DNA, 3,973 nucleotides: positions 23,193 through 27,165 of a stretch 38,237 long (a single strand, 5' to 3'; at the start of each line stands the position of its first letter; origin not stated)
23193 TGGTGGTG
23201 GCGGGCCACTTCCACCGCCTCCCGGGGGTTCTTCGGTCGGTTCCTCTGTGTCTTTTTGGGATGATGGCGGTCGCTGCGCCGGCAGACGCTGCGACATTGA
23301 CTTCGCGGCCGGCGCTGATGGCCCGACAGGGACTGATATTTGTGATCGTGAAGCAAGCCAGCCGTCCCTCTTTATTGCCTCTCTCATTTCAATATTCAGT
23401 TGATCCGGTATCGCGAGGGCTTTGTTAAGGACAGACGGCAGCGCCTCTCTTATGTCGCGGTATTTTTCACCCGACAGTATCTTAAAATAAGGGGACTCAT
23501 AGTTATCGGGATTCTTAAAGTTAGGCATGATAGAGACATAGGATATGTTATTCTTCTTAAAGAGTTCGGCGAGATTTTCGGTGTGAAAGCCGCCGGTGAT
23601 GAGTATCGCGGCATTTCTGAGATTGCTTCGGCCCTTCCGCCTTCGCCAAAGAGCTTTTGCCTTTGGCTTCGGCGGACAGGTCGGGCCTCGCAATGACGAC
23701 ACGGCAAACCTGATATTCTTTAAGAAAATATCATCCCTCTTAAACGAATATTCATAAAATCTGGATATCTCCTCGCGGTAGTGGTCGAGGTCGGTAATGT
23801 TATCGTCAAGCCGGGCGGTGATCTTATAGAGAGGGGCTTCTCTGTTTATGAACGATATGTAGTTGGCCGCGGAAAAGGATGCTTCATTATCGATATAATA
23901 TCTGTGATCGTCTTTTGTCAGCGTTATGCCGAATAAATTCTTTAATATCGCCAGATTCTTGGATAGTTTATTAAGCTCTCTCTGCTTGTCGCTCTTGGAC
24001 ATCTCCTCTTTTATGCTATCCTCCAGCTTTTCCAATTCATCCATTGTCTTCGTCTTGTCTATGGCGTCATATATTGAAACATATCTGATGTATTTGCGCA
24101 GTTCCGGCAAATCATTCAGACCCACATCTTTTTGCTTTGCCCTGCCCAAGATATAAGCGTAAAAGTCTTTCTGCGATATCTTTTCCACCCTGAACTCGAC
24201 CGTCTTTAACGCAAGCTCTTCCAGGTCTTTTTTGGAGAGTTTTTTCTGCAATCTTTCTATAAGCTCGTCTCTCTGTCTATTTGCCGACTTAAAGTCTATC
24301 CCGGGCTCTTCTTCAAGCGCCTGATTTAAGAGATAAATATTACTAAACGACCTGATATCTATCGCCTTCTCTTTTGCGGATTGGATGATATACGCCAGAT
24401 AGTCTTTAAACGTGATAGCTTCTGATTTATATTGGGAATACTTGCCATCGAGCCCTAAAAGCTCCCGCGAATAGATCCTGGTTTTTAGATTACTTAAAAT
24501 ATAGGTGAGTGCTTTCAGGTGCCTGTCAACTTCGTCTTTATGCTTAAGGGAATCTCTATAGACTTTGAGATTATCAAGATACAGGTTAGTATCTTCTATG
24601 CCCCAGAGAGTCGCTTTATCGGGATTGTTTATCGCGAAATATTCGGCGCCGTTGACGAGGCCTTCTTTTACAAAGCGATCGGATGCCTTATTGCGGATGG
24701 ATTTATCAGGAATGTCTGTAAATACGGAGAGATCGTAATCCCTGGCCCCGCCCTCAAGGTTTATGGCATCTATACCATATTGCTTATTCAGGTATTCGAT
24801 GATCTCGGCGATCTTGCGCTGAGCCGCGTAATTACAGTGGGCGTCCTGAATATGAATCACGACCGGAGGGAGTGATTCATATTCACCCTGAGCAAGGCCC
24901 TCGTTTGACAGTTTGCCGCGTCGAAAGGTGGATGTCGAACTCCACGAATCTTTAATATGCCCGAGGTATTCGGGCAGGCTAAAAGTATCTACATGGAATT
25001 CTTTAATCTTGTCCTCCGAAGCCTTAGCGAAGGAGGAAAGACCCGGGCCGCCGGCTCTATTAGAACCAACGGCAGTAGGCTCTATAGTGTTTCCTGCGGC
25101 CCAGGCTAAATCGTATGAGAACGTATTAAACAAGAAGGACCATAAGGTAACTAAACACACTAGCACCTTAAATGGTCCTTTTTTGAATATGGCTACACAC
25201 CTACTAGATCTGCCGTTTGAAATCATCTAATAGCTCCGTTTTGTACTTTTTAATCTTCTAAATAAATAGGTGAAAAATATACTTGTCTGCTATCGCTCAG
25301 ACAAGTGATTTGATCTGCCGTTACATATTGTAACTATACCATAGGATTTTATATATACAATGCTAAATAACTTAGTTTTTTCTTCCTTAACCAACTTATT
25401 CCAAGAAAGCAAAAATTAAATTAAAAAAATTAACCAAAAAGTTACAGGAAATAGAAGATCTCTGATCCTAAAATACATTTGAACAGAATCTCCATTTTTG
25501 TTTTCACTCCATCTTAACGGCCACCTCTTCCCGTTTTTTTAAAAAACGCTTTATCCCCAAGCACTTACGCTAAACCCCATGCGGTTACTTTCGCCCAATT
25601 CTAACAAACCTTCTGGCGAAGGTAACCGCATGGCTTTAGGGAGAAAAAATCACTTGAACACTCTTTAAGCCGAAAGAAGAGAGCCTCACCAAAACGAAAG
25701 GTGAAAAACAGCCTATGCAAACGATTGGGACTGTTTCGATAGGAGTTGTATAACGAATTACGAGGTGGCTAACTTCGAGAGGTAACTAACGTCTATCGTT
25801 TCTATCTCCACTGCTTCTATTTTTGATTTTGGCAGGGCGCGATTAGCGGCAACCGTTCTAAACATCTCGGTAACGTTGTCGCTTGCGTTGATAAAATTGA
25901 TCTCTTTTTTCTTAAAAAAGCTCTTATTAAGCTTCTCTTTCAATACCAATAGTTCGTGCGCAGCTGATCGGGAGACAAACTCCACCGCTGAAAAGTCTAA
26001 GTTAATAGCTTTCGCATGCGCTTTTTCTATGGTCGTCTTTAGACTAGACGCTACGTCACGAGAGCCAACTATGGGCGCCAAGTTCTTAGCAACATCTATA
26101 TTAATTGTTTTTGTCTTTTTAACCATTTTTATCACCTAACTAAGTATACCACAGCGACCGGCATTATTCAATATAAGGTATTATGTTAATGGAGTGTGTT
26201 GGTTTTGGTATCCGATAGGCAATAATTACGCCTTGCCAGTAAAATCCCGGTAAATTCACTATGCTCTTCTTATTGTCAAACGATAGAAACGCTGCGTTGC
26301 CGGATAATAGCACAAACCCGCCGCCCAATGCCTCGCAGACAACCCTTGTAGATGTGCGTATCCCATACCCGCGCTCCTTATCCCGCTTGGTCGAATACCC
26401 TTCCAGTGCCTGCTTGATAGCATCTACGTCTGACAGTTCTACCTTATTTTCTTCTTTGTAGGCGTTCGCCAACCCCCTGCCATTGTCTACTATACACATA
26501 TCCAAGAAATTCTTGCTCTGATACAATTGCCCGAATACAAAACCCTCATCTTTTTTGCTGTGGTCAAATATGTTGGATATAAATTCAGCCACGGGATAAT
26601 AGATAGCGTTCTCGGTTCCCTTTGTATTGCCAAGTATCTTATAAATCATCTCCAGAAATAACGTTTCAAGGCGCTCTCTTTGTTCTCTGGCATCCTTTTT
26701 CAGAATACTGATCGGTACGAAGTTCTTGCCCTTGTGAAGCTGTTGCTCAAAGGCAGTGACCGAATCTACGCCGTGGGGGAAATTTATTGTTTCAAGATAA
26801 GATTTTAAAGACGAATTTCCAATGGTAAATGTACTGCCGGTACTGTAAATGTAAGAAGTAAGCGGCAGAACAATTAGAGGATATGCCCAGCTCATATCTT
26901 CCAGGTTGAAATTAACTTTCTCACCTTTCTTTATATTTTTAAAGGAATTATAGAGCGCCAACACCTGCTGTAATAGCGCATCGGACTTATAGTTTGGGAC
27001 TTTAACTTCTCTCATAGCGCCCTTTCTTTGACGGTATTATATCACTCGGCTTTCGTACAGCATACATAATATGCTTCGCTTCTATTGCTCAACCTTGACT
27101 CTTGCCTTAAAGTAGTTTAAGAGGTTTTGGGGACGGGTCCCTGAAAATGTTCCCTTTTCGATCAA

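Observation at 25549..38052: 12.5-kb accessory island bounded by 160-bp, ~94 percent identical inverted repeats, with no recognisable transposase or integrase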

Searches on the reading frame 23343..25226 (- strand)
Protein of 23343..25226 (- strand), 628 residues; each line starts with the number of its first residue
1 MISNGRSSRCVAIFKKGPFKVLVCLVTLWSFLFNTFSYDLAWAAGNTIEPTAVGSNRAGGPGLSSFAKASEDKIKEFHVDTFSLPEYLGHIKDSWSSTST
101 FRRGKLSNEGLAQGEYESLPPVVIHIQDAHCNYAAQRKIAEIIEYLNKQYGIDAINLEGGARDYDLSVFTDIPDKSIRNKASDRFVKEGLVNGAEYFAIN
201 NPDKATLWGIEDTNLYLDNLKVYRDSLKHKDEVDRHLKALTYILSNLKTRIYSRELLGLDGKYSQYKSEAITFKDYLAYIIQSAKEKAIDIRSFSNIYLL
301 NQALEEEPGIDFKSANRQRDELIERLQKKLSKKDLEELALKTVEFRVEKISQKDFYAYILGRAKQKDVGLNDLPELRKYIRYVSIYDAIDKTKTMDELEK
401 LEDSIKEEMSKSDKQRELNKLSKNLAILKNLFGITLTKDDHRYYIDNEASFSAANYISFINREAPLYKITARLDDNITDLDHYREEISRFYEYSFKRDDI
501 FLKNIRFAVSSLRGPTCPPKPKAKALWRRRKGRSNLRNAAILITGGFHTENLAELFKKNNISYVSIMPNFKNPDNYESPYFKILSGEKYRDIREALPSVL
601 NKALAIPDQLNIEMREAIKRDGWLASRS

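Call 49: find_homologous_proteins(query=window:23343-25226:-, max_evalue=1e-10)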
Query seq(628 aa) (628 aa): 136 proteins with E <= 1e-10 among 8000 candidates; the best 120 are listed.
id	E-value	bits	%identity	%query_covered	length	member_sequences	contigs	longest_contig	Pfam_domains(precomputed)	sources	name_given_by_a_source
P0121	4.5e-226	770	59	99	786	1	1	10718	PF18927.6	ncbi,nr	ncbi:MAG: hypothetical protein Q7S30_03720, partial [Candidatus Omnitrophota bacterium]|nr:hypotheti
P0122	1.9e-219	748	61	91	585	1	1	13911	-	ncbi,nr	ncbi:MAG: hypothetical protein Q8O01_04490 [Candidatus Omnitrophota bacterium]|nr:hypothetical prote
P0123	1.5e-216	739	59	97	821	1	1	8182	-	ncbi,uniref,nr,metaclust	ncbi:conserved hypothetical protein, membrane [Candidatus Omnitrophus magneticus]|uniref:Uncharacter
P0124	1.0e-202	693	54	97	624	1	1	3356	-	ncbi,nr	ncbi:MAG: hypothetical protein PHP46_06280, partial [Candidatus Omnitrophica bacterium]|nr:hypotheti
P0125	1.1e-196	673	56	97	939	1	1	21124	-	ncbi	ncbi:MAG: hypothetical protein WCY36_05050, partial [Candidatus Omnitrophota bacterium]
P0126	5.5e-196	671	54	100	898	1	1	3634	-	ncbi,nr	ncbi:MAG: hypothetical protein PHV48_07755, partial [Candidatus Omnitrophica bacterium]|nr:hypotheti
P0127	2.7e-179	616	48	97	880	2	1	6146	-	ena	-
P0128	2.7e-179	616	51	97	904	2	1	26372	-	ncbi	-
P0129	3.6e-177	609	53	93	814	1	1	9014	-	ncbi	ncbi:hypothetical protein ACFL5C_01765, partial [Candidatus Omnitrophota bacterium]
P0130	1.2e-176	607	58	80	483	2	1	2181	-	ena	-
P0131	1.3e-173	597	49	96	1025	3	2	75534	-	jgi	jgi:hypothetical protein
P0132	5.7e-173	595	51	93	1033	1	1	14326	-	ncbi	-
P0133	1.1e-172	594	49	91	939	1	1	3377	-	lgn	-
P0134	2.1e-172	593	47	99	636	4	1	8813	-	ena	-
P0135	6.6e-170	585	48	93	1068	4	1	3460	-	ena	-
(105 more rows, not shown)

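Call 50: find_encoding_contigs(protein=P0121, flank=10000, max_places=2)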
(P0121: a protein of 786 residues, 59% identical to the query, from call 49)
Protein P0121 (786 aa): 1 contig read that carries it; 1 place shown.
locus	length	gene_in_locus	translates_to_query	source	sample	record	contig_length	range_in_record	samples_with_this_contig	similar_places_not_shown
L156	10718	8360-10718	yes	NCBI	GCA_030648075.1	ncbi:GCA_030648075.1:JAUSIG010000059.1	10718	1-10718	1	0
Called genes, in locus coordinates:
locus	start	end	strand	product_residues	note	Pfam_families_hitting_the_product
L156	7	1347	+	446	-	PF11638:DnaA_N, PF00308:Bac_DnaA, PF01695:IstB_IS21, PF00004:AAA (weak), PF13173:AAA_14 (weak), PF08299:Bac_DnaA_C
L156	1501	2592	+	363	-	PF00712:DNA_pol3_beta, PF02767:DNA_pol3_beta_2 (weak), PF00712:DNA_pol3_beta, PF02767:DNA_pol3_beta_2, PF02768:DNA_pol3_beta_3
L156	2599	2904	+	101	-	PF05258:DciA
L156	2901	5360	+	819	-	PF02518:HATPase_c, PF00204:DNA_gyraseB, PF01751:Toprim, PF00986:DNA_gyraseB_C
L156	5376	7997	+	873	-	PF00521:DNA_topoisoIV, PF03989:DNA_gyraseA_C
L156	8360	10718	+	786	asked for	PF18927:CrtO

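Call 51: find_encoding_contigs(protein=P0125, flank=10000, max_places=2)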
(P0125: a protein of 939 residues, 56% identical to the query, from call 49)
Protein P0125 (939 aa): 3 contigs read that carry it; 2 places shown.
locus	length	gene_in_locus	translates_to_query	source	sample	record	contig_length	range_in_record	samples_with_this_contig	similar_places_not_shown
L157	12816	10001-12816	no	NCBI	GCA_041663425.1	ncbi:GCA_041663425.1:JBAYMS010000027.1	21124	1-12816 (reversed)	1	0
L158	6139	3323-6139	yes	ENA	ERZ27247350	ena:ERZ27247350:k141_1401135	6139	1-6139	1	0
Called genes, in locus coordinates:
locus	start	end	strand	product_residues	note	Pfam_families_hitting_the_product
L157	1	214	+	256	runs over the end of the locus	PF00119:ATP-synt_A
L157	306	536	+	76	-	PF00137:ATP-synt_C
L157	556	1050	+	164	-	PF00430:ATP-synt_B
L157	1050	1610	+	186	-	PF00213:OSCP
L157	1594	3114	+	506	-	PF02874:ATP-synt_ab_N, PF00006:ATP-synt_ab, PF00306:ATP-synt_ab_C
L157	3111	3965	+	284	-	PF00231:ATP-synt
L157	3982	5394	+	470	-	PF02874:ATP-synt_ab_N, PF00006:ATP-synt_ab, PF22919:ATP-synt_VA_C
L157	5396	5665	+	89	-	PF02823:ATP-synt_DE_N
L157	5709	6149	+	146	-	PF03479:PCC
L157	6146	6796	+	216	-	PF00702:Hydrolase, PF12710:HAD, PF13419:HAD_2, PF08282:Hydrolase_3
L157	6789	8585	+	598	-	PF08497:Radical_SAM_N, PF04055:Radical_SAM (weak), PF11842:DUF3362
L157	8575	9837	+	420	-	PF04055:Radical_SAM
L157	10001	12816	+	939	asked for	?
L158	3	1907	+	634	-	?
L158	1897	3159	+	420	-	PF04055:Radical_SAM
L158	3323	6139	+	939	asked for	?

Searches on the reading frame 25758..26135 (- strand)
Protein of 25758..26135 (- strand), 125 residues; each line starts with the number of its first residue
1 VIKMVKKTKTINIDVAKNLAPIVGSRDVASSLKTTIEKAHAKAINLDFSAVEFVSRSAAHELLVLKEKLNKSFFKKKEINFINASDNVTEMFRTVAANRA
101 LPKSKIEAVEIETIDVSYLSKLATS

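Call 10: search_protein_families(library=pfam, proteins=[window:25758-26135:-], max_evalue=0.01)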
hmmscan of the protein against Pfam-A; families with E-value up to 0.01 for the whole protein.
window:25758-26135:- (125 aa): 1 family
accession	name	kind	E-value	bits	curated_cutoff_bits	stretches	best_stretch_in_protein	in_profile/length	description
PF01740.26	STAS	-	0.0031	17.7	22.6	1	28-71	27-70/106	STAS domain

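Call 16: search_protein_families(library=padloc, proteins=[window:25758-26135:-], max_evalue=0.01)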
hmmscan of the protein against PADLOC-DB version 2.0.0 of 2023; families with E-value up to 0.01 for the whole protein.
window:25758-26135:- (125 aa): 0 families

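Call 69: search_protein_families(library=ncbifam, proteins=[window:25758-26135:-], max_evalue=0.01)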
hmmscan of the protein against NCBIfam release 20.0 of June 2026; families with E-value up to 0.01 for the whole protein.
window:25758-26135:- (125 aa): 1 family
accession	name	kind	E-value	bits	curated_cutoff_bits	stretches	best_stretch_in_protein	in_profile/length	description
NF010250.0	PRK13696.1-2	equivalog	0.0016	18.5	118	1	6-69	2-62/75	hypothetical protein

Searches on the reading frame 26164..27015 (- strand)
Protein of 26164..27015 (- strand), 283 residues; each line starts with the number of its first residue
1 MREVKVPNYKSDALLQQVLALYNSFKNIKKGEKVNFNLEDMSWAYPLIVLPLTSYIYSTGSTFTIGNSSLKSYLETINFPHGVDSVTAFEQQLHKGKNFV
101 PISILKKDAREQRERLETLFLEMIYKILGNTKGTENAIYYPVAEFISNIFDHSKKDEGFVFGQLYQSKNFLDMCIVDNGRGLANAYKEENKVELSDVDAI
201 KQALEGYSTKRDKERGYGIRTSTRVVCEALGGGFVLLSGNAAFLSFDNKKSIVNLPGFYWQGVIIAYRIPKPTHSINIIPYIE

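Call 10: search_protein_families(library=pfam, proteins=[window:26164-27015:-], max_evalue=0.01)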
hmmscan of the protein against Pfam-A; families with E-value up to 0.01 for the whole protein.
window:26164-27015:- (283 aa): 1 family
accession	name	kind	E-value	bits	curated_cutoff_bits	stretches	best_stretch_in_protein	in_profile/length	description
PF02518.31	HATPase_c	-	0.0017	19.2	26.4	1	135-234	3-91/111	Histidine kinase-, DNA gyrase B-, and HSP90-like ATPase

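Call 16: search_protein_families(library=padloc, proteins=[window:26164-27015:-], max_evalue=0.01)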
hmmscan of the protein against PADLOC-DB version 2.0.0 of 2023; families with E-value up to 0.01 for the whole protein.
window:26164-27015:- (283 aa): 2 families
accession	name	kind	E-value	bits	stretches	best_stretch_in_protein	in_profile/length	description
PDLC02567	DrmA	-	7.7e-11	37.8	1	97-250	101-252/1750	DrmA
PDLC04764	PDC-M65A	-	0.0028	14.6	1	146-210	247-308/398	-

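Call 69: search_protein_families(library=ncbifam, proteins=[window:26164-27015:-], max_evalue=0.01)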
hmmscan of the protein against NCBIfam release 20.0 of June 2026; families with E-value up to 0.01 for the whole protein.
window:26164-27015:- (283 aa): 2 families
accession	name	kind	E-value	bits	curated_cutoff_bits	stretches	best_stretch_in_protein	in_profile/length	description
NF007896.0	PRK10600.1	equivalog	0.00077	18.2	578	1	128-216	487-575/598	nitrate/nitrite two-component system sensor histidine kinase NarX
NF052531.1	Strep_LiaS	equivalog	0.00097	18.5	450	1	118-189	224-290/328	envelope stress sensor histidine kinase LiaS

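Call 90: find_homologous_proteins(query=window:26164-27015:-, max_evalue=0.00001)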
Query window:26164-27015:- (283 aa): 133 proteins with E <= 0.00001 among 946 candidates; the best 120 are listed.
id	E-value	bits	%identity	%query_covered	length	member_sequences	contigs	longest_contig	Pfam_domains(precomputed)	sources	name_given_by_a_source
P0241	7.5e-186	634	100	100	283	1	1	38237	-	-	-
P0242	2.1e-177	606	96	100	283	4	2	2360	-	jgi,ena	-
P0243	1.8e-173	593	93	100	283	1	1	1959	-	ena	-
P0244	1.7e-169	580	91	100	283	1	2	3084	-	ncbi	-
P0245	6.3e-161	552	87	100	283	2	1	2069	-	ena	-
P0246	4.6e-158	543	85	100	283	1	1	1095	-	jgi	-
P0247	4.8e-150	516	80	100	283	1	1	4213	-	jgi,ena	-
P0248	1.0e-140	486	75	100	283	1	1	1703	-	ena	-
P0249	1.3e-124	433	83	82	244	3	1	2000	-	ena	-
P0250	4.3e-124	431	67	100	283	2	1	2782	-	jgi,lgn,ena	-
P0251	1.5e-117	410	62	100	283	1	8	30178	-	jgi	-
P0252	1.0e-114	401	61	100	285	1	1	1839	-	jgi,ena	-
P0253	1.2e-113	397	61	100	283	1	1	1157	-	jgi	jgi:anti-sigma regulatory factor (Ser/Thr protein kinase)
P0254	1.3e-112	394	59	100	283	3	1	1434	-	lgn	-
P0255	2.3e-112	393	62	100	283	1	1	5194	-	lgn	-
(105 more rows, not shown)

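Call 91: find_encoding_contigs(protein=P0244, flank=10000, max_places=3)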
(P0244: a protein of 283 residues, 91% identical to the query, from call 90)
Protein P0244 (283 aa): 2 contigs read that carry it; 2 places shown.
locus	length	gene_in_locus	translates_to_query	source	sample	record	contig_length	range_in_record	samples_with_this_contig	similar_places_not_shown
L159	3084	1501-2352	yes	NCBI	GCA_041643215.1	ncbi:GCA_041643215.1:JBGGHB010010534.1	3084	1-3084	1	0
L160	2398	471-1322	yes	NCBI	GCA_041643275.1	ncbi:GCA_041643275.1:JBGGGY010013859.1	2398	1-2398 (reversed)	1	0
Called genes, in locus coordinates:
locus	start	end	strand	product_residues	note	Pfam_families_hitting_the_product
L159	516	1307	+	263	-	PF13240:Zn_Ribbon_1 (faint), PF13248:Zn_ribbon_3 (faint)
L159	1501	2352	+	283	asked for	-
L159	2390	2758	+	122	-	-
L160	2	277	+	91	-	?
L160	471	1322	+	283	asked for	-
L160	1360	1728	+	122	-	-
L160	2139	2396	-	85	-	?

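Call 92: find_encoding_contigs(protein=P0247, flank=10000, max_places=3)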
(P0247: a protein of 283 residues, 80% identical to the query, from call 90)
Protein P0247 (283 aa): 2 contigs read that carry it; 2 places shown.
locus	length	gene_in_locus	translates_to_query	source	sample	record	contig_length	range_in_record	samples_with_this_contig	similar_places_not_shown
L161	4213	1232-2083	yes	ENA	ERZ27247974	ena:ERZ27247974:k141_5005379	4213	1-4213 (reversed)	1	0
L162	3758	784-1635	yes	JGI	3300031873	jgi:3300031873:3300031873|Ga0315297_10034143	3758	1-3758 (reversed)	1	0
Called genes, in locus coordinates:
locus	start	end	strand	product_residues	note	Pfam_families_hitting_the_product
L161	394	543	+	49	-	-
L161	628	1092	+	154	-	-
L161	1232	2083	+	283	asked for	-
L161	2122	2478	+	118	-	-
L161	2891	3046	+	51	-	PF11154:DUF2934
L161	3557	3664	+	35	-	-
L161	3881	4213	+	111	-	?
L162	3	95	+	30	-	?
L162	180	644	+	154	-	-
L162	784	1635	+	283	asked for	-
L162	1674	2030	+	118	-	-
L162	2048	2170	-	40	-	-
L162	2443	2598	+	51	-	PF11154:DUF2934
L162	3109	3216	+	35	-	-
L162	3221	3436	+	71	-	PF02350:Epimerase_2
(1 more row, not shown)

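Call 93: find_encoding_contigs(protein=P0242, flank=10000, max_places=3)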
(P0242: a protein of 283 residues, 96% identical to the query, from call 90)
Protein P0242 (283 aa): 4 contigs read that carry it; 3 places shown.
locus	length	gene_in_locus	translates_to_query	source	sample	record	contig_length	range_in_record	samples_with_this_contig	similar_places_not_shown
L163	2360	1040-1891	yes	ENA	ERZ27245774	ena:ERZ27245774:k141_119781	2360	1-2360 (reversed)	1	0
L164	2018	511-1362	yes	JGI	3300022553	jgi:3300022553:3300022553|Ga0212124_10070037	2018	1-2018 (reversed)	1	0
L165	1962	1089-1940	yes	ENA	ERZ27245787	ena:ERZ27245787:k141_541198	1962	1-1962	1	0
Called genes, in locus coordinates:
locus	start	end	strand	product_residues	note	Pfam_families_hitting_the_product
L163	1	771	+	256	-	?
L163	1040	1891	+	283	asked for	-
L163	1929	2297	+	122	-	-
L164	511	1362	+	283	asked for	-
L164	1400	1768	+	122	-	-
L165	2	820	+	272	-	?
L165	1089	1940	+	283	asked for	-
